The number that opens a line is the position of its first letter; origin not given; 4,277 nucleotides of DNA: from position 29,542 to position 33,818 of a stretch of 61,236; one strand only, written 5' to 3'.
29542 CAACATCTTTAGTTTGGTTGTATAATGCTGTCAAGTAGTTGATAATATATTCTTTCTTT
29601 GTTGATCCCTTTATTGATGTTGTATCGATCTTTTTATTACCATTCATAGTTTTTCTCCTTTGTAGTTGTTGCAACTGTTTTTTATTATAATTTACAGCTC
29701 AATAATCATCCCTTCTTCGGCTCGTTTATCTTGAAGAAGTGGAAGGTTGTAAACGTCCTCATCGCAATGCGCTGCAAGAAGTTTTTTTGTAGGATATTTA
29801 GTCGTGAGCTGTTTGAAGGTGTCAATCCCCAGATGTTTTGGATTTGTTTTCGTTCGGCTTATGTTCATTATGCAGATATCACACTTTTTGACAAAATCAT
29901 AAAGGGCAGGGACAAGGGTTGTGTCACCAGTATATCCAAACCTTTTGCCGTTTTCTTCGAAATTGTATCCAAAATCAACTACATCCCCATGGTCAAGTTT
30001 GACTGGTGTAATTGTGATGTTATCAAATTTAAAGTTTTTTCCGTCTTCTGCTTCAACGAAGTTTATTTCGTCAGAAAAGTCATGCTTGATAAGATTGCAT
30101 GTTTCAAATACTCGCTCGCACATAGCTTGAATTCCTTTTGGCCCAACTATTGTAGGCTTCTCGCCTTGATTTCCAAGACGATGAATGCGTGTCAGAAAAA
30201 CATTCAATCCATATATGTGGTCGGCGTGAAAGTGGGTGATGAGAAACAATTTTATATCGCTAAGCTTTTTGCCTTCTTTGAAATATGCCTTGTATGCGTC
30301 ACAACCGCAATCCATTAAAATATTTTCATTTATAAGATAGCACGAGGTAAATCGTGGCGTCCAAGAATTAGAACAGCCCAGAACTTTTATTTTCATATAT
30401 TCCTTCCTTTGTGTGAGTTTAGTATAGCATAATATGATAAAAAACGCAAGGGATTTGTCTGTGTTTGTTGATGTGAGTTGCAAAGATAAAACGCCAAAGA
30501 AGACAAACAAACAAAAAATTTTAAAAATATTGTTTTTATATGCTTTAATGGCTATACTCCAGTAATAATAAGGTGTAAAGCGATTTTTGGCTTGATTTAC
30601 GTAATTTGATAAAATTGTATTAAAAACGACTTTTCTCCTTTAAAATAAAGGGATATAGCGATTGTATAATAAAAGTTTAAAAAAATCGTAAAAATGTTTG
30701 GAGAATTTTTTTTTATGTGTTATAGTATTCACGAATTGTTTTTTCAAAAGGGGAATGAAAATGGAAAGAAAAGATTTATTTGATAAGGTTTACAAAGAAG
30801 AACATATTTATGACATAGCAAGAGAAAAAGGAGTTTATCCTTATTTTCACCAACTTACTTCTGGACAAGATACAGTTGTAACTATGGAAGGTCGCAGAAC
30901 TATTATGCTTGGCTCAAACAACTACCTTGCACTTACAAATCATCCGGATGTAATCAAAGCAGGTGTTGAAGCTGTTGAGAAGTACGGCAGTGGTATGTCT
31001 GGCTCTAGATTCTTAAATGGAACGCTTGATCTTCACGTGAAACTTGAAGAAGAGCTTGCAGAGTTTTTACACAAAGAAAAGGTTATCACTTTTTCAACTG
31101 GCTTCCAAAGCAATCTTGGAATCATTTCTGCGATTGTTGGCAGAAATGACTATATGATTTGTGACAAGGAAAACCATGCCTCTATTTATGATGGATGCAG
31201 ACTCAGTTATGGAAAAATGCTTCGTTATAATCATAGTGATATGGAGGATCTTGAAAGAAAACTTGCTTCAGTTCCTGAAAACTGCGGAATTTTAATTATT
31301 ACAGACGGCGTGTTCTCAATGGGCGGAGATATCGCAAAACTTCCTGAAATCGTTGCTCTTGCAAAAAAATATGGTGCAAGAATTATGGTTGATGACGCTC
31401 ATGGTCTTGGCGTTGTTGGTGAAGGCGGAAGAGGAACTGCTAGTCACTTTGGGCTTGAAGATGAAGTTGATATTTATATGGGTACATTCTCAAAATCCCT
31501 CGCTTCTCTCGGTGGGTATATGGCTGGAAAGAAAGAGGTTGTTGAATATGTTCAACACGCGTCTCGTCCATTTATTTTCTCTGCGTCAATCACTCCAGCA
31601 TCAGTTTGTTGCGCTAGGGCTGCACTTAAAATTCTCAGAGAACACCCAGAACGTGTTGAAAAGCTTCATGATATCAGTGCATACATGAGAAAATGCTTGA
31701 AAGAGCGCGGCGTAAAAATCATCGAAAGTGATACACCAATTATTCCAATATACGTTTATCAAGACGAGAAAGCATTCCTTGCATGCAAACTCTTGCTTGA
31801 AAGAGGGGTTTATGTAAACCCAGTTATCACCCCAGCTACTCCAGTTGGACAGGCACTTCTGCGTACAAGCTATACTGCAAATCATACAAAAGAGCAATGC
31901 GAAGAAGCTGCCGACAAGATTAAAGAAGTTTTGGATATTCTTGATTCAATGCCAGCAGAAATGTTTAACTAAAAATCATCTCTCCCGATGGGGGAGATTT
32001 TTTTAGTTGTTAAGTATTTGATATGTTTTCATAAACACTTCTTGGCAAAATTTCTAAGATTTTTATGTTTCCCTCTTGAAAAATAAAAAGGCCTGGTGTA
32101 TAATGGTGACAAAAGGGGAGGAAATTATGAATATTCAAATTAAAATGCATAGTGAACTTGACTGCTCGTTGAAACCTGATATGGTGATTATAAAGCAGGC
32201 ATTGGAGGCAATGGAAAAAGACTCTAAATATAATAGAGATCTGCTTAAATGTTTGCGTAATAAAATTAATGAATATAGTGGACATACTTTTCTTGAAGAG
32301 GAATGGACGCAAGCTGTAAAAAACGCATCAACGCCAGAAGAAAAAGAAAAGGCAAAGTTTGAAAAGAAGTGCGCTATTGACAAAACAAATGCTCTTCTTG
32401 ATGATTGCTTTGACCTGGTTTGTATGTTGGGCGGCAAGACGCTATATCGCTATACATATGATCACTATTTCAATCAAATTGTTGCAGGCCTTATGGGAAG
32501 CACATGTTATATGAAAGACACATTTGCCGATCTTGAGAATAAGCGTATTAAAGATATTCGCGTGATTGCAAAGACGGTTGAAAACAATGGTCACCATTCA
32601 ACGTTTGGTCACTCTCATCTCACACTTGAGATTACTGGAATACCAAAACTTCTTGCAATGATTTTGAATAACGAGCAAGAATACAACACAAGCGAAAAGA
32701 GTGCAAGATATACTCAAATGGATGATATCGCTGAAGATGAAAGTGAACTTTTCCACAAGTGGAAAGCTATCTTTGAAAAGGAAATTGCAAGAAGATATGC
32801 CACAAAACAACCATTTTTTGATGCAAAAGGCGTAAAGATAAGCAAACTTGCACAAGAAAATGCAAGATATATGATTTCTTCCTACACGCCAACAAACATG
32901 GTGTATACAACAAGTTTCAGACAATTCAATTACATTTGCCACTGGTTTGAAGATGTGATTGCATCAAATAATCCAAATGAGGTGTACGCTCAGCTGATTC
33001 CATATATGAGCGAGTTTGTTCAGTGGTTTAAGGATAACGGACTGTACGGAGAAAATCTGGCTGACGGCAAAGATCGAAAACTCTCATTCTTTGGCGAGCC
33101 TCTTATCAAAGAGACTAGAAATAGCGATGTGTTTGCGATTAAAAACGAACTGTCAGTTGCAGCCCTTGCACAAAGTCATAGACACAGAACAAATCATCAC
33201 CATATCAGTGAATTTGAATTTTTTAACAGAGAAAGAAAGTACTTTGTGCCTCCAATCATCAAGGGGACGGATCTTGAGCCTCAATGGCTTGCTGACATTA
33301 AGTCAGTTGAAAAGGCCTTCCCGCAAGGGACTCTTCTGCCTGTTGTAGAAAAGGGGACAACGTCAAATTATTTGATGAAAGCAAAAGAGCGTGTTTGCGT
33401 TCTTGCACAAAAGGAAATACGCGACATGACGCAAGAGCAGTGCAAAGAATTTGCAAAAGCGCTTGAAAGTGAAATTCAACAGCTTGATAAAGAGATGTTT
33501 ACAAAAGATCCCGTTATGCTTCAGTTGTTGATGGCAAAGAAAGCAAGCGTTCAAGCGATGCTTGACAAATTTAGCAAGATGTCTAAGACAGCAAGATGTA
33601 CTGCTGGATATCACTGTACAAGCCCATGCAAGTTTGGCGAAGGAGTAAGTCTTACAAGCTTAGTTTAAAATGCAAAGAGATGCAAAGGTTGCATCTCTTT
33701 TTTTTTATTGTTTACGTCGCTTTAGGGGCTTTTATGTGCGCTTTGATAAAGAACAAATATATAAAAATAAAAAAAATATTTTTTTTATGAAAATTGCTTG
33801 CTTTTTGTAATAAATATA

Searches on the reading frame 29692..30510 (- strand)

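Call 66: search_protein_families(library=pfam, proteins=[window:29692-30510:-], max_evalue=0.0001)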
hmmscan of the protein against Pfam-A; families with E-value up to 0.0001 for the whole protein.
window:29692-30510:- (272 aa): 3 families
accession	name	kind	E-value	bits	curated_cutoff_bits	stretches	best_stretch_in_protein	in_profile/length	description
PF12706.13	Lactamase_B_2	-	1e-21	77.9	27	1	63-248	2-199/200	Beta-lactamase superfamily domain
PF00753.33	Lactamase_B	-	1e-11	45.6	22.7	1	51-108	2-66/196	Metallo-beta-lactamase superfamily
PF23023.1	Anti-Pycsar_Apyc1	-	5.6e-06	26.5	50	1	63-109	31-77/250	Anti-Pycsar protein Apyc1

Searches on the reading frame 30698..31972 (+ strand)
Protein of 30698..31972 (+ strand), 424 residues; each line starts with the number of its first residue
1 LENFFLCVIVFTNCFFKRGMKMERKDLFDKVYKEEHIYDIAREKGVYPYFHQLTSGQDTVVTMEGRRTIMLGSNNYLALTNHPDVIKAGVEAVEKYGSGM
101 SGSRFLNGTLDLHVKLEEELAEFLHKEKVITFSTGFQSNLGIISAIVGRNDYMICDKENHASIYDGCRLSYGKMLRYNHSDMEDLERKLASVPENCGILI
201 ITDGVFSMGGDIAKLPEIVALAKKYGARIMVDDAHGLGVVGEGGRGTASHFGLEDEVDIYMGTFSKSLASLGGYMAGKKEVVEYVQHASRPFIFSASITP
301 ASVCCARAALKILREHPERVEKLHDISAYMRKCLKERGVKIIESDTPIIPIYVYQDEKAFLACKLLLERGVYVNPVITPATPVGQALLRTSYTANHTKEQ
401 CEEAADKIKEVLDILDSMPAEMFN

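Call 66: search_protein_families(library=pfam, proteins=[window:30698-31972:+], max_evalue=0.0001)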
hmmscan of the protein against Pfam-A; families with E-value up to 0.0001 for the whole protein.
window:30698-31972:+ (424 aa): 2 families
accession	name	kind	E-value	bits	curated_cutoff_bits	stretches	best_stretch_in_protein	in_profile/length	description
PF00155.27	Aminotran_1_2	-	1.7e-59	202.3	19.7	1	69-408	4-361/361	Aminotransferase class I and II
PF01212.27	Beta_elim_lyase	-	5.1e-09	36.3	27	1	114-342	35-273/288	Beta-eliminating lyase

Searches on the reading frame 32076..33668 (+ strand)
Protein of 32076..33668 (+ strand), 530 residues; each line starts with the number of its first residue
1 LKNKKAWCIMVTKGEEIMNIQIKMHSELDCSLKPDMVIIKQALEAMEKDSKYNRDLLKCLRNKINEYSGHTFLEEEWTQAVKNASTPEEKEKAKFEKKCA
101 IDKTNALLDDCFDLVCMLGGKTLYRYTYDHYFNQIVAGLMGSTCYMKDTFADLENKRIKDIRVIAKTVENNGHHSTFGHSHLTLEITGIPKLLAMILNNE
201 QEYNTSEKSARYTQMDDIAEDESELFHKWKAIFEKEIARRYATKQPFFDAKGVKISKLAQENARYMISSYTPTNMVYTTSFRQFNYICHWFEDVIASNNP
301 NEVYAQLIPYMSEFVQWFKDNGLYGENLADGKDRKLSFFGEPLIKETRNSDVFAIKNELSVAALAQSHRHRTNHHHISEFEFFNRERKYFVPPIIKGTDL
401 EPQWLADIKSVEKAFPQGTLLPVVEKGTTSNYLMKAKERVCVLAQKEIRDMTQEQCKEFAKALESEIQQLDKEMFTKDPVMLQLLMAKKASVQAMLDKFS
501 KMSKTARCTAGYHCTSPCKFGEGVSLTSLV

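Call 66: search_protein_families(library=pfam, proteins=[window:32076-33668:+], max_evalue=0.0001)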
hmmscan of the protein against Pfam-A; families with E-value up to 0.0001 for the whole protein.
window:32076-33668:+ (530 aa): 1 family
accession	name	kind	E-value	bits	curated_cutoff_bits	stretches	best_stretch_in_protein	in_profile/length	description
PF02511.20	Thy1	-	2.2e-18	67.2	24.8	1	139-285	15-159/191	Thymidylate synthase complementing protein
